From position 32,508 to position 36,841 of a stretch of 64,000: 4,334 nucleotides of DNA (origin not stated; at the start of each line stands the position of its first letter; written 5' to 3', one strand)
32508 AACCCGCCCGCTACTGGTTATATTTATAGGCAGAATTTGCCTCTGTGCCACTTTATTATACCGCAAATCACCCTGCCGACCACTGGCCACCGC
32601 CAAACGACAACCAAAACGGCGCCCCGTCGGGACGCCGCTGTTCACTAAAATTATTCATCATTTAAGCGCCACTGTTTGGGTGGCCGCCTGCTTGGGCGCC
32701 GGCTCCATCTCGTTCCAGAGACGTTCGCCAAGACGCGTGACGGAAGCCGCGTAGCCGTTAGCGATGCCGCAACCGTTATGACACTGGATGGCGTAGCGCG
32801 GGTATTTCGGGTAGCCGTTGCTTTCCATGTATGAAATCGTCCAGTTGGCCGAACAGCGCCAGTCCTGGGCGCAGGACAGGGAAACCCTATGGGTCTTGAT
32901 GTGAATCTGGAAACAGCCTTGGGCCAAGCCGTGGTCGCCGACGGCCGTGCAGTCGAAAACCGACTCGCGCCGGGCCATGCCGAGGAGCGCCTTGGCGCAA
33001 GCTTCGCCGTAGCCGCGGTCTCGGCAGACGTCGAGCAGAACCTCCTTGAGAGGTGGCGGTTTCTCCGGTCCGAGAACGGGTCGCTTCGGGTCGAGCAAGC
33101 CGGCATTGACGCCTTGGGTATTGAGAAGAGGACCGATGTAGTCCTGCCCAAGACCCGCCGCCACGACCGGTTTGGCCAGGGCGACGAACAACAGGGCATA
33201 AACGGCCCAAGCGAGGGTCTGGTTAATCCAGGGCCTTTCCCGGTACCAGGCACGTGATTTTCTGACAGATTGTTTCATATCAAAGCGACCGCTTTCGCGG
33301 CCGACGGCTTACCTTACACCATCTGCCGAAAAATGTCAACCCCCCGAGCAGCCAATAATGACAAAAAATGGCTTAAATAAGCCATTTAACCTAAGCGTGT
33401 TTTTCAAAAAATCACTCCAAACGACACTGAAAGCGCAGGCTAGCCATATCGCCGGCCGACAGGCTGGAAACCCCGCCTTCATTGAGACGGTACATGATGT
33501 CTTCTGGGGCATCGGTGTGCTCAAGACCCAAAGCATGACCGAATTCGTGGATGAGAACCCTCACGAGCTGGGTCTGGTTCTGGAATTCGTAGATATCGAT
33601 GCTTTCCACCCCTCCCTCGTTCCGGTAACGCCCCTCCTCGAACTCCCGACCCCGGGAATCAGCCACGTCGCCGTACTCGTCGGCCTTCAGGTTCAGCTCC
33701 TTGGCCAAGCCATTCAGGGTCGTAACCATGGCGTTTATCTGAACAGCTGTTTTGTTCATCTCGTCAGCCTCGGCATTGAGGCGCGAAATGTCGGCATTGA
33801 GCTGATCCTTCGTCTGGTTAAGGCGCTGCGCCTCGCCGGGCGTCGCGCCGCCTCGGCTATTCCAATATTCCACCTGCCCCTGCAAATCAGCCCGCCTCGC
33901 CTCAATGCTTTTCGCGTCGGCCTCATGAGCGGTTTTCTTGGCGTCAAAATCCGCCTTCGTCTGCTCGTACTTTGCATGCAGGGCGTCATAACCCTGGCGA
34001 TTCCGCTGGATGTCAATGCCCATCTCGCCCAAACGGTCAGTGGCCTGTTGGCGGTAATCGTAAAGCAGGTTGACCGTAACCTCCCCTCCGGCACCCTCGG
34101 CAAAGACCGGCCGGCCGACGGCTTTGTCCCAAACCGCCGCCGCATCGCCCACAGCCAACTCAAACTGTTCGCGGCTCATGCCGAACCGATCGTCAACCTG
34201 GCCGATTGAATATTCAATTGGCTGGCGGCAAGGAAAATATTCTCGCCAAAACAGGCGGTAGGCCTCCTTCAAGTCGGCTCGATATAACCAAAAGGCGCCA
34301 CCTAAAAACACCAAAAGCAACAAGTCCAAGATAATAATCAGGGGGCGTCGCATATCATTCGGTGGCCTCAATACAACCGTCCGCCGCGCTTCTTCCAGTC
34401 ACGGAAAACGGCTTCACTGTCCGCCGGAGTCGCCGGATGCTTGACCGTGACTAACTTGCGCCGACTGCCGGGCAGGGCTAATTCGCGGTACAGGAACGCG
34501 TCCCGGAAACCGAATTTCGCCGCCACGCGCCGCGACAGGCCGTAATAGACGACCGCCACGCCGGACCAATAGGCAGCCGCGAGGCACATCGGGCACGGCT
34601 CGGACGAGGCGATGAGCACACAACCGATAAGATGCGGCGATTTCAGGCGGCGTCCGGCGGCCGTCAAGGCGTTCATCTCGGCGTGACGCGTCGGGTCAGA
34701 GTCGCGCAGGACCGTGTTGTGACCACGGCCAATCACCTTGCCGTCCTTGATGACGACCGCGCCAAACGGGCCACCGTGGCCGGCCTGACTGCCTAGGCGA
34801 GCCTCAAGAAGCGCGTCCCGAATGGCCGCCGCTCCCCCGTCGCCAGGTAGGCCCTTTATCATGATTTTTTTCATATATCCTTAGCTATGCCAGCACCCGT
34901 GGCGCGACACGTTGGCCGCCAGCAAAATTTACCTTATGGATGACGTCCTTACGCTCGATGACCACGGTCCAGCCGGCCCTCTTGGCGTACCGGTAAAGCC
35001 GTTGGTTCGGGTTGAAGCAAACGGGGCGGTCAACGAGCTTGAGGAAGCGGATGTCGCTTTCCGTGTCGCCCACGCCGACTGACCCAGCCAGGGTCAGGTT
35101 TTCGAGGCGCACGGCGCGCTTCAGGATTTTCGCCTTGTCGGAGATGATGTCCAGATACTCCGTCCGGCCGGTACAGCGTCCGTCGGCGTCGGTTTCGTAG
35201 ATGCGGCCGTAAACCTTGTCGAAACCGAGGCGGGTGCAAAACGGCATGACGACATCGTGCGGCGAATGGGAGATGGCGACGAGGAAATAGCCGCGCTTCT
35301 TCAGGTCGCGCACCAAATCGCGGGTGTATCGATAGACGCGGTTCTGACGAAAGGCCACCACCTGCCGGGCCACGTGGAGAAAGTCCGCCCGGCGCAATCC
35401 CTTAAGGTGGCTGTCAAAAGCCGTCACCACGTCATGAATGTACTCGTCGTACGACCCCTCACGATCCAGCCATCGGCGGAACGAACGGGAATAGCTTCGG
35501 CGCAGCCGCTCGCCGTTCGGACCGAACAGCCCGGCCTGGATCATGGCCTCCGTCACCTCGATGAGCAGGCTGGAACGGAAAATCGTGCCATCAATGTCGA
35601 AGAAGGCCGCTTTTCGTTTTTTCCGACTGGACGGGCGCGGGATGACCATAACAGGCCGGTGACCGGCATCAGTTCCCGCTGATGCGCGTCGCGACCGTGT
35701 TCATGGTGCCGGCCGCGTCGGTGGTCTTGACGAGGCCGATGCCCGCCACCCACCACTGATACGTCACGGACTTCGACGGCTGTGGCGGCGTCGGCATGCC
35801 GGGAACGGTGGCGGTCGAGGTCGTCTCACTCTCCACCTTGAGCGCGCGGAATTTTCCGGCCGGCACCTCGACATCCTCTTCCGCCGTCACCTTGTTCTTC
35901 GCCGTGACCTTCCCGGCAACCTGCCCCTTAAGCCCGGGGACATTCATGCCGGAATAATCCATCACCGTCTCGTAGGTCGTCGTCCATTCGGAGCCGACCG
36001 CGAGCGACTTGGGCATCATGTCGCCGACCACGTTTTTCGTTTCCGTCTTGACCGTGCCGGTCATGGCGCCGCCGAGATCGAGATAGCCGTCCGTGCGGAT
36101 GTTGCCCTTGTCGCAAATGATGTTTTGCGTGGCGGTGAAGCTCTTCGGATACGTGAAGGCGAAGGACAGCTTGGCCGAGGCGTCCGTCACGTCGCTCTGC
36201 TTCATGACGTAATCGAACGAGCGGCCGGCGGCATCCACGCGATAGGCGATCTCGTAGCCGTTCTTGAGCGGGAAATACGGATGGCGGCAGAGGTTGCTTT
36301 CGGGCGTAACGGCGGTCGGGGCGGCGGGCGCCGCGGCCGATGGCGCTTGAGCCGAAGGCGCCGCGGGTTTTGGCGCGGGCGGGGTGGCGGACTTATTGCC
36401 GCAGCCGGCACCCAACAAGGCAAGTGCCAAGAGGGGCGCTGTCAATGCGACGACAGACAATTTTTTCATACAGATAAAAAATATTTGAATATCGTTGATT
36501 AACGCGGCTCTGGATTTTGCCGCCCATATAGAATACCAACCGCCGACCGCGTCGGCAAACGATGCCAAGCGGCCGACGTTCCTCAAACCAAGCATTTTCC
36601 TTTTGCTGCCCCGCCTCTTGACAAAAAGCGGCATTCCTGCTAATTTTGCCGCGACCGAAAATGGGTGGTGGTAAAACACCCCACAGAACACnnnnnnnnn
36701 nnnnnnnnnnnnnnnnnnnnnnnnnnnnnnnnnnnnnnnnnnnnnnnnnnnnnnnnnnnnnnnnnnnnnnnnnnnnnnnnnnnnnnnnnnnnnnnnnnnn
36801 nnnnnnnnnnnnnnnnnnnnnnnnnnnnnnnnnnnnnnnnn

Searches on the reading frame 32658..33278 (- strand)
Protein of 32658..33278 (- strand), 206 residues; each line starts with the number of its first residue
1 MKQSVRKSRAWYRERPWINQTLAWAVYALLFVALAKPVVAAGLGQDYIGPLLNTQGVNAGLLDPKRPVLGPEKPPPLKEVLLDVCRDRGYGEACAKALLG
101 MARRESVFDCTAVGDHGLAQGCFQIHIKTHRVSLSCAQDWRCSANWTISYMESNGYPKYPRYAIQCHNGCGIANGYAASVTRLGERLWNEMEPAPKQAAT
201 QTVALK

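Call 42: search_protein_families(library=pfam, proteins=[window:32658-33278:-], max_evalue=0.001)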
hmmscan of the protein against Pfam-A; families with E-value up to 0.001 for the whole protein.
window:32658-33278:- (206 aa): 1 family
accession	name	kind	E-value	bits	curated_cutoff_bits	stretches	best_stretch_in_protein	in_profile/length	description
PF18013.6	Phage_lysozyme2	-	0.00066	20.3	28.2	1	83-134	8-62/140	Phage tail lysozyme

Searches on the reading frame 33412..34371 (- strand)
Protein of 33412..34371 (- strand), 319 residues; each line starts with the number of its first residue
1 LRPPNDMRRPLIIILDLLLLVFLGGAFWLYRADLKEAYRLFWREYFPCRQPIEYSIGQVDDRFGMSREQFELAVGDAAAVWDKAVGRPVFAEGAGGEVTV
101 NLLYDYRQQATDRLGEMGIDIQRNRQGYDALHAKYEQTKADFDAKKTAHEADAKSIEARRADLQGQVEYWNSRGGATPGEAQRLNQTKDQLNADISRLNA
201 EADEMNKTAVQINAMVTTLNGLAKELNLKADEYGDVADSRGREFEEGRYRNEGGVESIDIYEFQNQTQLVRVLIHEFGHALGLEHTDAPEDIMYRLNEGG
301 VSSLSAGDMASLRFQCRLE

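Call 42: search_protein_families(library=pfam, proteins=[window:33412-34371:-], max_evalue=0.001)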
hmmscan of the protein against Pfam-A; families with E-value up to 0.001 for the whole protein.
window:33412-34371:- (319 aa): 3 families
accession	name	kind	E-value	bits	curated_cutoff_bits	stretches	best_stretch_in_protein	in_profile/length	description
PF00413.30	Peptidase_M10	-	9.1e-11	42.3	24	1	51-298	6-137/159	Matrixin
PF16454.10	PI3K_P85_iSH2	-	4.3e-05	23.6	31.5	1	111-207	16-109/161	Phosphatidylinositol 3-kinase regulatory subunit P85 inter-SH2 domain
PF13688.12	Reprolysin_5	-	0.00016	22.4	27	1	169-288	55-160/196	Metallo-peptidase family M12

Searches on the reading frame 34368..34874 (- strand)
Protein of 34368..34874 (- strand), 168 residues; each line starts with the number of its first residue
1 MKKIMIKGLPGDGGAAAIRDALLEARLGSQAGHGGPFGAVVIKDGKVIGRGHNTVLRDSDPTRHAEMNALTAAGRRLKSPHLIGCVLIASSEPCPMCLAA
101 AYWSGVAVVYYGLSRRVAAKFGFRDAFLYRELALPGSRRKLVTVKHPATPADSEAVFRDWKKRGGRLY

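Call 42: search_protein_families(library=pfam, proteins=[window:34368-34874:-], max_evalue=0.001)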
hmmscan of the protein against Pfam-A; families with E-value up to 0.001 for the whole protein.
window:34368-34874:- (168 aa): 3 families
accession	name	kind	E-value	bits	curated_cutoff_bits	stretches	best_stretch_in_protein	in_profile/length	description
PF00383.29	dCMP_cyt_deam_1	-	2.4e-21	76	25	1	18-112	8-101/102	Cytidine and deoxycytidylate deaminase zinc-binding region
PF14437.12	MafB19-deam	-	7.5e-16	58.8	27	1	18-115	7-103/142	MafB19-like deaminase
PF14439.12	Bd3614-deam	-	9e-05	22.9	38.5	1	39-106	13-79/113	Bd3614-like deaminase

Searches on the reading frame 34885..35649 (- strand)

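Call 42: search_protein_families(library=pfam, proteins=[window:34885-35649:-], max_evalue=0.001)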
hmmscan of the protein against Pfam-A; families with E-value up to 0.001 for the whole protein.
window:34885-35649:- (254 aa): 2 families
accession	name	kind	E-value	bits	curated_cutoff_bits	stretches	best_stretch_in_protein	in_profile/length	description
PF12710.13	HAD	-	6.5e-19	69.5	27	1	15-204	1-189/189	haloacid dehalogenase-like hydrolase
PF00702.32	Hydrolase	-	2.5e-13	51.3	26.4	1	13-205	2-189/191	haloacid dehalogenase-like hydrolase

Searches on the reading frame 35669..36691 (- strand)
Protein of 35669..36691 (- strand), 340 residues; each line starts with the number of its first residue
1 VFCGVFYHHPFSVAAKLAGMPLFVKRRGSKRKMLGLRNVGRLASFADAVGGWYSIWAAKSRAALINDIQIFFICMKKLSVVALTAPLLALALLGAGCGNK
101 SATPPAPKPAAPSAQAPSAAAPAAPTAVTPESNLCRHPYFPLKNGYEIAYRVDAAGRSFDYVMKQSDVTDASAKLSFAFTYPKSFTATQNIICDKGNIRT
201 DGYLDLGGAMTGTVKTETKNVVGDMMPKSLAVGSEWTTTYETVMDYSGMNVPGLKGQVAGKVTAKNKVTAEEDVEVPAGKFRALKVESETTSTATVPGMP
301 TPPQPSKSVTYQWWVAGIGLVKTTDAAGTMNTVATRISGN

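Call 51: search_protein_families(library=pfam, proteins=[window:35669-36691:-], max_evalue=0.001)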
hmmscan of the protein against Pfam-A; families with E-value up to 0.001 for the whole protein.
window:35669-36691:- (340 aa): 1 family
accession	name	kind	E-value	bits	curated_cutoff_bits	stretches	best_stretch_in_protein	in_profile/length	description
PF21347.3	DUF3108_like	-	5.4e-07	30.1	27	1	185-323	52-184/199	DUF3108-like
